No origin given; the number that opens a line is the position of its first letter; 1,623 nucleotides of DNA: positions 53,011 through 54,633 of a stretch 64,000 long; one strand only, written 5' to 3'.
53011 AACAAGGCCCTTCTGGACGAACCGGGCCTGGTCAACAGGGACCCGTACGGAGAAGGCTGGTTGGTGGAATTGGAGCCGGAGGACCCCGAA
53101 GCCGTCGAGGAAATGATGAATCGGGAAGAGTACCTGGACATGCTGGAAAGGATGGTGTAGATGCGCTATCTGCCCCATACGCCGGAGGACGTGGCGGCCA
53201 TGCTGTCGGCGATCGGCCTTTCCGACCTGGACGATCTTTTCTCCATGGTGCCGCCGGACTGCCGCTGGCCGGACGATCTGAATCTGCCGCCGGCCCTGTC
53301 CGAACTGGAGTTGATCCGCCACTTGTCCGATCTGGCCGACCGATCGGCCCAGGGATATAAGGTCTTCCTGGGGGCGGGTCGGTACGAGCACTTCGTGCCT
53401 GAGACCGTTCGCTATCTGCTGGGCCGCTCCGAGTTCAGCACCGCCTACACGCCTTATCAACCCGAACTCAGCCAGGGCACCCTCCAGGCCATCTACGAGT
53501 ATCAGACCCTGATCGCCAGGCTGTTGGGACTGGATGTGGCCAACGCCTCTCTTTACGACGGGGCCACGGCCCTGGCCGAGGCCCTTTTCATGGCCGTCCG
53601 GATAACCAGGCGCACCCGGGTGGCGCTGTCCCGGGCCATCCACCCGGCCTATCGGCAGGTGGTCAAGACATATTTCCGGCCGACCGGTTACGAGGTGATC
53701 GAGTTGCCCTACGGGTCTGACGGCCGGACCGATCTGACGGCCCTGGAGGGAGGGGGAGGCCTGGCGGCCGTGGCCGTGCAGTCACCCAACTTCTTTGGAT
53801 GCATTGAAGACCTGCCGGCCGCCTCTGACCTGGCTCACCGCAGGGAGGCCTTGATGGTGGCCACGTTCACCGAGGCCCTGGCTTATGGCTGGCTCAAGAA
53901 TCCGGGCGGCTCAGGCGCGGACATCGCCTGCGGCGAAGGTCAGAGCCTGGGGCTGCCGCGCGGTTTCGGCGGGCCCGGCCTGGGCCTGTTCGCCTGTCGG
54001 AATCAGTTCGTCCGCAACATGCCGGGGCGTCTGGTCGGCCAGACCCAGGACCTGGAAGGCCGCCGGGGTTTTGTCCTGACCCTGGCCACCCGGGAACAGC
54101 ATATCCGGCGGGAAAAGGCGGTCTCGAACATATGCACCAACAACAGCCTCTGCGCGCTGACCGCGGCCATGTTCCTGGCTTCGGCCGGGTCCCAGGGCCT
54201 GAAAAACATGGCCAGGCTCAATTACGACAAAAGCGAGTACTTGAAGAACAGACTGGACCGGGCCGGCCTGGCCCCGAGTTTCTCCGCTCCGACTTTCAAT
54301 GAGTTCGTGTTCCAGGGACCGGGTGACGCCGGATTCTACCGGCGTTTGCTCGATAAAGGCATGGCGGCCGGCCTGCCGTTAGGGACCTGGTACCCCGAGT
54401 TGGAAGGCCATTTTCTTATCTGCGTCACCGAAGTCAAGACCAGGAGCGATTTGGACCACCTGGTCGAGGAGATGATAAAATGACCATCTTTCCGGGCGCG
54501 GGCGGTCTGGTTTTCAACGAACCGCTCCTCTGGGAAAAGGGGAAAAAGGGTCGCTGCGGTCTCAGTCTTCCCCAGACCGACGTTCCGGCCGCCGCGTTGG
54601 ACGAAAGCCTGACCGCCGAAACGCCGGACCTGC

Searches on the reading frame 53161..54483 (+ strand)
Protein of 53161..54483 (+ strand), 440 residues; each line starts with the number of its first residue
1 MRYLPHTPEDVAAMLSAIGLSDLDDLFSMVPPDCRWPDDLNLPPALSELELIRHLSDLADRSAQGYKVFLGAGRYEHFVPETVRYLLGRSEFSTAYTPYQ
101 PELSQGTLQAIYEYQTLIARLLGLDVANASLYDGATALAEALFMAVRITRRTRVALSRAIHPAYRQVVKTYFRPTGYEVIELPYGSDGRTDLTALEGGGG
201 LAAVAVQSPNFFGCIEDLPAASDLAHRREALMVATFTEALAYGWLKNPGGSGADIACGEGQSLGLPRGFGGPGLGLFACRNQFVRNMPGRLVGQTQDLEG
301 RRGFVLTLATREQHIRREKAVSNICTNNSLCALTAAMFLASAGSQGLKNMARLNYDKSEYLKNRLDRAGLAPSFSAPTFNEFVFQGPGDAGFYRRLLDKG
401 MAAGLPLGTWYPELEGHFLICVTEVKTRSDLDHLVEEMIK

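Call 35: search_protein_families(library=pfam, proteins=[window:53161-54483:+], max_evalue=0.00001)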
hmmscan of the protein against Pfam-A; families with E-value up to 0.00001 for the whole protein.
window:53161-54483:+ (440 aa): 1 family
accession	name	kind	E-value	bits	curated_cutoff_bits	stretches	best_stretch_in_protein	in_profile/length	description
PF02347.22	GDC-P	-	1.1e-127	426.9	26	1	1-436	1-427/429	Glycine cleavage system P-protein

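Call 51: find_homologous_proteins(query=window:53161-54483:+, max_evalue=1e-50)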
Query window:53161-54483:+ (440 aa): 8000 proteins with E <= 1e-50 among 8000 candidates; the best 120 are listed.
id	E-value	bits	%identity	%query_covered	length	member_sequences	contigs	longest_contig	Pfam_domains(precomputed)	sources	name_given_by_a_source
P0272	5.3e-297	1003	100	100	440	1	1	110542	PF02347.23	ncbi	ncbi:MAG: aminomethyl-transferring glycine dehydrogenase subunit GcvPA [Thermodesulfobacteriota bact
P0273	2.8e-200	684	69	100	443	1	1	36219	PF02347.23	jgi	jgi:glycine dehydrogenase subunit 1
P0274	3.0e-199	681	67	100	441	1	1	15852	PF02347.23,PF00155.28,PF00266.26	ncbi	ncbi:MAG: aminomethyl-transferring glycine dehydrogenase subunit GcvPA [Thermodesulfobacteriota bact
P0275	1.3e-195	669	68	100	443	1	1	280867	PF02347.23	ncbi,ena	-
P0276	1.8e-195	668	68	100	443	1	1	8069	PF02347.23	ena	-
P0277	8.8e-195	666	68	100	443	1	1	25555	PF02347.23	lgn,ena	-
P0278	9.5e-195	666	68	100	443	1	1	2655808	PF02347.23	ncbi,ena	-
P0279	1.4e-194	665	69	100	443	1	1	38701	PF02347.23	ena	-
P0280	1.3e-193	662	67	100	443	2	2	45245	PF02347.23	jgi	-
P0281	1.7e-193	662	65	100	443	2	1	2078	PF02347.23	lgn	-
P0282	4.1e-193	660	65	100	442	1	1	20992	PF02347.23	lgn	-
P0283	6.1e-193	660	66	99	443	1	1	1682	PF02347.23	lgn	-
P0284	7.7e-193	659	67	100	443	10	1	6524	PF02347.23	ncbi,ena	-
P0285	8.5e-193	659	67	100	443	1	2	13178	PF02347.23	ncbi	-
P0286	1.1e-192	659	66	100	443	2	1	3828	PF02347.23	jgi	-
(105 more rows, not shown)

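Call 52: find_encoding_contigs(protein=P0272, flank=10000, max_places=5)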
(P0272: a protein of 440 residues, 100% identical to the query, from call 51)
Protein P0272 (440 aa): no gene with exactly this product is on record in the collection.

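Call 54: list_cluster_members(proteins=[window:53161-54483:+, window:1724-2131:-, window:2174-2827:-, window:2852-3895:-, window:3892-7644:-, window:10953-13469:-, window:16663-17967:-, window:15600-16628:-, window:175-1719:-, window:54480-55934:+])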
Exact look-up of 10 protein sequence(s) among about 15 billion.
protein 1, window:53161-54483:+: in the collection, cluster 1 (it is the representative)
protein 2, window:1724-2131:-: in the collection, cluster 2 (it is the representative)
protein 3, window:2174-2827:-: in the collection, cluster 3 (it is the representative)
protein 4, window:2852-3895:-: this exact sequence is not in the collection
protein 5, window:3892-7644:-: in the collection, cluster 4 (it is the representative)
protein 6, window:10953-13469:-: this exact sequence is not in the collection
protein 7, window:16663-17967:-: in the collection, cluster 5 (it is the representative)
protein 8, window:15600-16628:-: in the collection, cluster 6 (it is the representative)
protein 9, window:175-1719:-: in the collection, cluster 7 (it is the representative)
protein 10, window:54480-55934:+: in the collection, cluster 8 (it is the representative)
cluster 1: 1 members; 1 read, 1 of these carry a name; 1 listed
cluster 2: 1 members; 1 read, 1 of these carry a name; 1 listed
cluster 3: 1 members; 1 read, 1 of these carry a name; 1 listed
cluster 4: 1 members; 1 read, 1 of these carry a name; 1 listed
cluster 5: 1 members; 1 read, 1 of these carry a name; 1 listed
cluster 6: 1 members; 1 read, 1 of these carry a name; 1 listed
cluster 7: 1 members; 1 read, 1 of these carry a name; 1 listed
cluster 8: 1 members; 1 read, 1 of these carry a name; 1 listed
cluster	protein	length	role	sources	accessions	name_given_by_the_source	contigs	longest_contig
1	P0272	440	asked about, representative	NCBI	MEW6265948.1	MAG: aminomethyl-transferring glycine dehydrogenase subunit GcvPA ...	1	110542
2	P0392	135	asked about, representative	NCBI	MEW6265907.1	MAG: DUF4150 domain-containing protein [Thermodesulfobacteriota bacterium]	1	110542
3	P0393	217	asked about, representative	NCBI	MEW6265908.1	MAG: DUF3540 domain-containing protein [Thermodesulfobacteriota bacterium]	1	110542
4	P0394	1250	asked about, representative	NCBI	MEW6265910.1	MAG: DUF2169 domain-containing protein [Thermodesulfobacteriota bacterium]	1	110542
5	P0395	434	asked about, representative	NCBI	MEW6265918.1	MAG: cytochrome ubiquinol oxidase subunit I [Thermodesulfobacteriota bacterium]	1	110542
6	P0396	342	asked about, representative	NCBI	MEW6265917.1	MAG: cytochrome d ubiquinol oxidase subunit II [Thermodesulfobacteriota bacterium]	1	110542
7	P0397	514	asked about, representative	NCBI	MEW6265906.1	MAG: choice-of-anchor Q domain-containing protein [Thermodesulfobacteriota bacterium]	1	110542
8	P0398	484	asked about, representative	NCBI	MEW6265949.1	MAG: aminomethyl-transferring glycine dehydrogenase subunit GcvPB ...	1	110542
